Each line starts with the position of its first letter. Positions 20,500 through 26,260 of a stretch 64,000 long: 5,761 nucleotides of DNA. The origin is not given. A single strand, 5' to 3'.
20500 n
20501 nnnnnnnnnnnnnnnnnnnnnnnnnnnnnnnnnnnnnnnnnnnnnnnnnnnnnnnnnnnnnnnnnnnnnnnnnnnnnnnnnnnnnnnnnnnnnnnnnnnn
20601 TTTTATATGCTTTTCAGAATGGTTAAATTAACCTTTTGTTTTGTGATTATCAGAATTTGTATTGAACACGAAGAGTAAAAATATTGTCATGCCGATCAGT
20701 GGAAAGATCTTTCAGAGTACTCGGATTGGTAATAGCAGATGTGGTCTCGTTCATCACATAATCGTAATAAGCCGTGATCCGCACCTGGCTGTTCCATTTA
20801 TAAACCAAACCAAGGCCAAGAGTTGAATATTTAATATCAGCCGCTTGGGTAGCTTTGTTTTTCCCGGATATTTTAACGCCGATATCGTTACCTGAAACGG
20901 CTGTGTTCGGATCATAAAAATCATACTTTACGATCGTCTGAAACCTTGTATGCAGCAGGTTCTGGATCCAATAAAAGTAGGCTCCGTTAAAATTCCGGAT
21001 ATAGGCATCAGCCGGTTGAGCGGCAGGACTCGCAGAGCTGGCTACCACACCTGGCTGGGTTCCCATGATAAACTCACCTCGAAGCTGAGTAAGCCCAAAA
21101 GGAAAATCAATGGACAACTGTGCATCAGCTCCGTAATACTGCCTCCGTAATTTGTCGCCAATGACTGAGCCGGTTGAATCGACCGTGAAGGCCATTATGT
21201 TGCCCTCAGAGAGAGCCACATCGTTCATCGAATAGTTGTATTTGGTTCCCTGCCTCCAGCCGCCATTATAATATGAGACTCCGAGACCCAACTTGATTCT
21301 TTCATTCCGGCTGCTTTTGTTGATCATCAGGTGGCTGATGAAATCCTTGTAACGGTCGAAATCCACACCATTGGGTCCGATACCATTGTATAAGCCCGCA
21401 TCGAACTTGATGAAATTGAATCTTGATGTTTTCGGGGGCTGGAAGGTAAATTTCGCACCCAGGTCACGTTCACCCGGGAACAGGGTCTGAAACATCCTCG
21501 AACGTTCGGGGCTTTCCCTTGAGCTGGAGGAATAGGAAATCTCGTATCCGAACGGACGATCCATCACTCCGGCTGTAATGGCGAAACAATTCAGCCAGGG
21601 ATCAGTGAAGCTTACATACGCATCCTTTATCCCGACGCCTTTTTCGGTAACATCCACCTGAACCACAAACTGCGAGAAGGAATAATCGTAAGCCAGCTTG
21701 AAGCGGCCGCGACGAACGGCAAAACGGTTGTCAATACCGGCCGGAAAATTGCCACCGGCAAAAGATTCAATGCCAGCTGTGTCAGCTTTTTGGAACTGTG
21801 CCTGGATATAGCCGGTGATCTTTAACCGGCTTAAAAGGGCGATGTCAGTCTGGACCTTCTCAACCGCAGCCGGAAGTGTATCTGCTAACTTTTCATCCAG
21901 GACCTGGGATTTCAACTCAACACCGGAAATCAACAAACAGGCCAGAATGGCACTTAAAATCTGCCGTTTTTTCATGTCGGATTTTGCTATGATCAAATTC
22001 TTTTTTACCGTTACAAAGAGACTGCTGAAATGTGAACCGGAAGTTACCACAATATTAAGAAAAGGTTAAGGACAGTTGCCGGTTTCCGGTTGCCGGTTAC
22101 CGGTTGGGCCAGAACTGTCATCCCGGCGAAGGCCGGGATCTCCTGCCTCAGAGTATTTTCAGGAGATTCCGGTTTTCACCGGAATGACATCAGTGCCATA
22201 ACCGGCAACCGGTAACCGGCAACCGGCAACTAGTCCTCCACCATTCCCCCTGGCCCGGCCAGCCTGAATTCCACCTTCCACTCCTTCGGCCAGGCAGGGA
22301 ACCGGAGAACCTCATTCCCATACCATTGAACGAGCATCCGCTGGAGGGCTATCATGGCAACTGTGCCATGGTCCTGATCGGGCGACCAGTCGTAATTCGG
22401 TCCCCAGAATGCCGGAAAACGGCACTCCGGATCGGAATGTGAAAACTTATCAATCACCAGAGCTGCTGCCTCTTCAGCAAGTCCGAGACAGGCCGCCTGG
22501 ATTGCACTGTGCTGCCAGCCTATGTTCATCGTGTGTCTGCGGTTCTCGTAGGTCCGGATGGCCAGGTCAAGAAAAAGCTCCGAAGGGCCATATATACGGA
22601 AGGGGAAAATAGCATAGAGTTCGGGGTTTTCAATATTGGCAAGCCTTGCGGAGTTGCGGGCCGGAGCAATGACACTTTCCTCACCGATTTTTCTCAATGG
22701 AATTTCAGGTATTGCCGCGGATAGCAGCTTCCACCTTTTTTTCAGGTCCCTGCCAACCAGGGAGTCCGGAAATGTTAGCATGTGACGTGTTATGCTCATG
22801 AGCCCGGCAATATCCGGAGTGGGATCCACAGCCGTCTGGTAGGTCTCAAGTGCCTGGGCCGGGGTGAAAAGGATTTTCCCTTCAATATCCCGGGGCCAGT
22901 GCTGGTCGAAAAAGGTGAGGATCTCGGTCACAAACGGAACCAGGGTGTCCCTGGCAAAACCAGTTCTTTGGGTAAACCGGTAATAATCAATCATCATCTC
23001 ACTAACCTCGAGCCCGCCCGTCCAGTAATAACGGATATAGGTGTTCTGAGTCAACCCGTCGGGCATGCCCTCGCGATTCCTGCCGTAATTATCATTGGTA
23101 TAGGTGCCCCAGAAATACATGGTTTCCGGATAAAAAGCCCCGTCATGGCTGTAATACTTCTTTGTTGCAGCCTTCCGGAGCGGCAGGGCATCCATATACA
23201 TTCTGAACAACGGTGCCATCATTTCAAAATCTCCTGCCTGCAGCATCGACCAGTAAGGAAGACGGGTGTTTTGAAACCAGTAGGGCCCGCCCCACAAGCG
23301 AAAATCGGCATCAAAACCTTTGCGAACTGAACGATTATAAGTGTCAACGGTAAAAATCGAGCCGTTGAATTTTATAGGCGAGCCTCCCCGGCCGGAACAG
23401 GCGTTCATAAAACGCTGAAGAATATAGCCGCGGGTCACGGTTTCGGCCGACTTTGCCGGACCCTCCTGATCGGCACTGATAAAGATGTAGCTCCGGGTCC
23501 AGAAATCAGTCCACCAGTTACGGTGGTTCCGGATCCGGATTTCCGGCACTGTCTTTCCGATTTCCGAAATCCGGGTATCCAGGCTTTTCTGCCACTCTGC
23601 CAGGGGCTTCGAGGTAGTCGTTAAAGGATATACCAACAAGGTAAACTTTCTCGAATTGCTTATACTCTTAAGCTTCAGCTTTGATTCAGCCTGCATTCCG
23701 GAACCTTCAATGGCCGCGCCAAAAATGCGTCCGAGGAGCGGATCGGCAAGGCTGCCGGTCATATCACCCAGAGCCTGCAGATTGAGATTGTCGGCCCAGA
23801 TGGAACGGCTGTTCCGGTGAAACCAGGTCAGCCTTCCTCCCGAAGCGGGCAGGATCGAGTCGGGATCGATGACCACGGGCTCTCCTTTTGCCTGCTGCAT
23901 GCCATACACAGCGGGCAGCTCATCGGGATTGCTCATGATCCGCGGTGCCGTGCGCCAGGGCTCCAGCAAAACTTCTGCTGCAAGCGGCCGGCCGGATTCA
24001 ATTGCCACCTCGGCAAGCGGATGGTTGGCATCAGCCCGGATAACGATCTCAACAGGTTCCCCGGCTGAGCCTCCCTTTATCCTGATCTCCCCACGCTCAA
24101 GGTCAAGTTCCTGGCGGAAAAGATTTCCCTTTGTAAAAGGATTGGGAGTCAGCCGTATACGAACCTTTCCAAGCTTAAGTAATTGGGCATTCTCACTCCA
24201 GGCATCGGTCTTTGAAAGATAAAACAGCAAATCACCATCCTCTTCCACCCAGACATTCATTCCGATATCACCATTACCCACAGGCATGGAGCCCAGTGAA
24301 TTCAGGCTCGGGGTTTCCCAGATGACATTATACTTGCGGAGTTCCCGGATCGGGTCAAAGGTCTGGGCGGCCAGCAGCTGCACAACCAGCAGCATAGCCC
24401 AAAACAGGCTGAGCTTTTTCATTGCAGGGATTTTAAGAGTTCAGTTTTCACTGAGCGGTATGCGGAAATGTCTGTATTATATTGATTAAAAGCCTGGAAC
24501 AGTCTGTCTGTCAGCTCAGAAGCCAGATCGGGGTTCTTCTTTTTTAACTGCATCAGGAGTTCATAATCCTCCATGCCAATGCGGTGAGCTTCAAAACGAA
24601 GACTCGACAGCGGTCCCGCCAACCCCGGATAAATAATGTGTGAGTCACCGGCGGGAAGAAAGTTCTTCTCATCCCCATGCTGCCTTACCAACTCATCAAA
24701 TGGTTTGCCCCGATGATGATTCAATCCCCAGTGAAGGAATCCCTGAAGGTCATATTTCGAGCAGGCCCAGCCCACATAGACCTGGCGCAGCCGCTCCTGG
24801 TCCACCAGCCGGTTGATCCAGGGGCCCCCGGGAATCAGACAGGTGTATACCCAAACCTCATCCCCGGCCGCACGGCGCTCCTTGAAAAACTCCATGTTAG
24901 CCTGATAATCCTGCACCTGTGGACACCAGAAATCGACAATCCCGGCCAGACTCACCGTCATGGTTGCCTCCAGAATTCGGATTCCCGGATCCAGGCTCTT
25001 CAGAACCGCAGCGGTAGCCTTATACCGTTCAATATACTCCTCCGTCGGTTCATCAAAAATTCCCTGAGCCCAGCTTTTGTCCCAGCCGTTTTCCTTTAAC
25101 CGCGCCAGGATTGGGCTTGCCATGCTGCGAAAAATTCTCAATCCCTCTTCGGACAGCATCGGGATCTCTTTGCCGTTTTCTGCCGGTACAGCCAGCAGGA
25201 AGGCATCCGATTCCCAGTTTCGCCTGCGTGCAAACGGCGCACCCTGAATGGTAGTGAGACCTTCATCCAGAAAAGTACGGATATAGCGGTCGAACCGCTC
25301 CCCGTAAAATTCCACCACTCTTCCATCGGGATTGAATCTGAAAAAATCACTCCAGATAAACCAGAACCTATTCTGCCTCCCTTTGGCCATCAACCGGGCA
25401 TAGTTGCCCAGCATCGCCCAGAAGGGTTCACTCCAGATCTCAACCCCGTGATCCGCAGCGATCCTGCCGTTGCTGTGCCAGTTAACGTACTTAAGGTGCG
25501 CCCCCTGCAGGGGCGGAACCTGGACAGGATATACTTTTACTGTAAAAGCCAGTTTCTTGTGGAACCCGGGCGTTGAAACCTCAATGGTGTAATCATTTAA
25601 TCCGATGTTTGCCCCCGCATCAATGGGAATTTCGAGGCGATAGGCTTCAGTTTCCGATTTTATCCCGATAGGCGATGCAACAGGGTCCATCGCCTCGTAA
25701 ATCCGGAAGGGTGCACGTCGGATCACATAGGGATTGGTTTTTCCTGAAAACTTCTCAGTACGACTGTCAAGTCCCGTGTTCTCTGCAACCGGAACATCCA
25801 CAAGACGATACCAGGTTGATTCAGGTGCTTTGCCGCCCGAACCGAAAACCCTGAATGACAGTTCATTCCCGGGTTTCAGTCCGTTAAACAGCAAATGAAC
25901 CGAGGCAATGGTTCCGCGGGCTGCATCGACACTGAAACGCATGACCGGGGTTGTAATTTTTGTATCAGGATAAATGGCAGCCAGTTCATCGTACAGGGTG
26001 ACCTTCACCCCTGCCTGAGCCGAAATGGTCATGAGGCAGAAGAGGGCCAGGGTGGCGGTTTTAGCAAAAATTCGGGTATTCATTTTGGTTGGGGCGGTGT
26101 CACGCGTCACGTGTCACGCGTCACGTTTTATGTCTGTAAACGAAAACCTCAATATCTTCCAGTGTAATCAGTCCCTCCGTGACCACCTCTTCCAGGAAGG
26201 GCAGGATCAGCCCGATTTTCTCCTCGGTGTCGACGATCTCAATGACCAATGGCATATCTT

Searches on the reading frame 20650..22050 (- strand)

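Call 8: search_protein_families(library=pfam, proteins=[window:20650-22050:-])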
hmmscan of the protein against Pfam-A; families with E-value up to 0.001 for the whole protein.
window:20650-22050:- (466 aa): 1 family
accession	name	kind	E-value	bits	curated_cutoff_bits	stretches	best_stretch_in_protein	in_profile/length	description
PF07396.17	Porin_O_P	-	9.9e-05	22.2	20.9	0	116-207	43-134/370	Phosphate-selective porin O and P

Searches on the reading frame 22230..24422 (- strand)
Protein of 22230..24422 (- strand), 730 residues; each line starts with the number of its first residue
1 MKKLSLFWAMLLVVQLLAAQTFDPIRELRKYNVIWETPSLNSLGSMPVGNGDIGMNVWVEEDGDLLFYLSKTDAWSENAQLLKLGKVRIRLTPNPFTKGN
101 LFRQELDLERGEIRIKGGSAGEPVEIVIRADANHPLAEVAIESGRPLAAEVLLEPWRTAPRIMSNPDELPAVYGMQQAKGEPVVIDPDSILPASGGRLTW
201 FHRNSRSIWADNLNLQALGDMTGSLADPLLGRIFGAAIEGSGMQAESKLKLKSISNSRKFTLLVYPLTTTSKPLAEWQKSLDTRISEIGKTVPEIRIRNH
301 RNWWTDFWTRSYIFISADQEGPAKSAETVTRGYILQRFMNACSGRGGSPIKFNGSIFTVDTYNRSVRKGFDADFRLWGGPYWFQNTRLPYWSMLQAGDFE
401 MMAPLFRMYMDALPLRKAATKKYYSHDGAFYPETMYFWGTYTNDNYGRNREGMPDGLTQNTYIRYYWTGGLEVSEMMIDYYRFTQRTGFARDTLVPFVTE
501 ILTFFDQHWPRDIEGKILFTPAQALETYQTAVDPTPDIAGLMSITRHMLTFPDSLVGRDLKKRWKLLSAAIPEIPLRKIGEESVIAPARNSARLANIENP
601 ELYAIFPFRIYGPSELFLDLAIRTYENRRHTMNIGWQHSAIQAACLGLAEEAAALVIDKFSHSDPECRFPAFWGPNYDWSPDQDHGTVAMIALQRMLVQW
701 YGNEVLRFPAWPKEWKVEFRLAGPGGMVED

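Call 8: search_protein_families(library=pfam, proteins=[window:22230-24422:-])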
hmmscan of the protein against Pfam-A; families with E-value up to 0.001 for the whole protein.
window:22230-24422:- (730 aa): 2 families
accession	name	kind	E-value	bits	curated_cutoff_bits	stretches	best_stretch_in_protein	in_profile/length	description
PF18961.6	DUF5703_N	-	2.2e-78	264.3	26.7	1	34-313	1-287/287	Domain of unknown function (DUF5703)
PF22124.2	Glyco_hydro_95_cat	-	8.2e-08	32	27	1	377-539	88-247/408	Glycosyl hydrolase family 95 catalytic domain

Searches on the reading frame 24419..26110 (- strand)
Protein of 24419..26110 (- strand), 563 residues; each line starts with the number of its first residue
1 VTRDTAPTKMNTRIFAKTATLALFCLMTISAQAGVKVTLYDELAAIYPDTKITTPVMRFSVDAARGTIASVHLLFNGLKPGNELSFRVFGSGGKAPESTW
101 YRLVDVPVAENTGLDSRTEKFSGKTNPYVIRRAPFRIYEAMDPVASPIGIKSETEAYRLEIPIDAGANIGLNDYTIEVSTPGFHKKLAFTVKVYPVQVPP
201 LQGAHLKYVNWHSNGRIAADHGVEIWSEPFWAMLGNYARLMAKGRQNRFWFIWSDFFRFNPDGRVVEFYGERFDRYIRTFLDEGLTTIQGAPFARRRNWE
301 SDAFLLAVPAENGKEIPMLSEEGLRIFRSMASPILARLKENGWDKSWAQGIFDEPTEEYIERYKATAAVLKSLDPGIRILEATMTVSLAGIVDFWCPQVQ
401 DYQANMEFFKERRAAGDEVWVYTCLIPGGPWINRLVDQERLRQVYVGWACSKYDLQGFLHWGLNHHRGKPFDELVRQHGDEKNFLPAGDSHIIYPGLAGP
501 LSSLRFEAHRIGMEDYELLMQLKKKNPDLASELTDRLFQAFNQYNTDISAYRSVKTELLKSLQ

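Call 8: search_protein_families(library=pfam, proteins=[window:24419-26110:-])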
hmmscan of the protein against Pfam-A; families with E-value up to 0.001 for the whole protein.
window:24419-26110:- (563 aa): 1 family
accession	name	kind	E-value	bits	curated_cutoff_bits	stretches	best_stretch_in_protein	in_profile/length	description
PF13320.12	GH123_cat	-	2.1e-39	136.3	23.1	1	269-520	73-322/324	Glycoside hydrolase 123, catalytic domain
